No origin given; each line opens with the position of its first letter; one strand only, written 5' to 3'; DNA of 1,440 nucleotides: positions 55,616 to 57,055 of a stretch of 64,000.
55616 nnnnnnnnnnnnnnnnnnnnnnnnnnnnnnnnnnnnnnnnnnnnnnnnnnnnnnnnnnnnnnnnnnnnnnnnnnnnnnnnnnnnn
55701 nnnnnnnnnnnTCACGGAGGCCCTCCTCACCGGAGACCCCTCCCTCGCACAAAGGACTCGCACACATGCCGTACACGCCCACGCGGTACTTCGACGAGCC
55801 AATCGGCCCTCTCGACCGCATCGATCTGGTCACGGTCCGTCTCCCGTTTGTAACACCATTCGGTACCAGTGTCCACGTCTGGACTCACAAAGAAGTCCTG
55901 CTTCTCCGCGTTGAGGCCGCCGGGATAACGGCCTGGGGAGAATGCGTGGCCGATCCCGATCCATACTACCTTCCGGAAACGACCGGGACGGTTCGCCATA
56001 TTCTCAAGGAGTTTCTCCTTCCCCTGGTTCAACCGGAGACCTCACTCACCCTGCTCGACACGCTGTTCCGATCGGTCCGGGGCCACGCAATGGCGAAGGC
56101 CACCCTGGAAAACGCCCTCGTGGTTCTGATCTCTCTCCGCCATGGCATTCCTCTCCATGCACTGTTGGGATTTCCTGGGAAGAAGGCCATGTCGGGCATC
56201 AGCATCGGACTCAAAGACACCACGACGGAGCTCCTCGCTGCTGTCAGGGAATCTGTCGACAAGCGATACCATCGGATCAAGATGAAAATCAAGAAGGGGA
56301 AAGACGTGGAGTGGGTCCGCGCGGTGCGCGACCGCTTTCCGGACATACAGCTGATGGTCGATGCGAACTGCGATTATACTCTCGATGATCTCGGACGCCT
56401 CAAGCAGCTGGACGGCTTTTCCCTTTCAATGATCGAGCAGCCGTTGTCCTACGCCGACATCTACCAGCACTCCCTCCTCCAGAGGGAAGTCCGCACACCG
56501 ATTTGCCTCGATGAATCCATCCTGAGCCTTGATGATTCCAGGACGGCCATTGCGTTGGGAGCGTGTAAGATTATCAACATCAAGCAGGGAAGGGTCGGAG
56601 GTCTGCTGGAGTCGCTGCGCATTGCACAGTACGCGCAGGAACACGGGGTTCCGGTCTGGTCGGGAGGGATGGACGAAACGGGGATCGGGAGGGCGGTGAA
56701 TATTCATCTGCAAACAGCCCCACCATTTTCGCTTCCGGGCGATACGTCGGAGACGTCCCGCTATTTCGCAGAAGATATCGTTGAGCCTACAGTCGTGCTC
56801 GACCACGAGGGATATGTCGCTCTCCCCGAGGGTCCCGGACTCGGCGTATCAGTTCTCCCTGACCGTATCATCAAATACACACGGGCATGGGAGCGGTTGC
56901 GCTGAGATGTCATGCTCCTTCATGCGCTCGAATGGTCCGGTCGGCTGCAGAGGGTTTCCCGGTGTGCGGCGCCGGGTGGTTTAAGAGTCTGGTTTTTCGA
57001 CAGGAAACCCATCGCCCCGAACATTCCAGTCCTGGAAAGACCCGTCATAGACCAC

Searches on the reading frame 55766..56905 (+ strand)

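Call 45: search_protein_families(library=pfam, max_evalue=0.01, proteins=[window:55766-56905:+])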
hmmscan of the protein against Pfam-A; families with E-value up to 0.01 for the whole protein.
window:55766-56905:+ (379 aa): 3 families
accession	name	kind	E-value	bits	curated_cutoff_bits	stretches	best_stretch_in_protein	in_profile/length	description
PF13378.12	MR_MLE_C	-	1.8e-49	168.8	29.4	1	156-365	2-217/219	Enolase C-terminal domain-like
PF02746.21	MR_MLE_N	-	1.7e-07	31.9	22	1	24-135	9-117/117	Mandelate racemase / muconate lactonizing enzyme, N-terminal domain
PF07476.17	MAAL_C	-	3.1e-06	27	27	1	234-318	130-215/249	Methylaspartate ammonia-lyase C-terminus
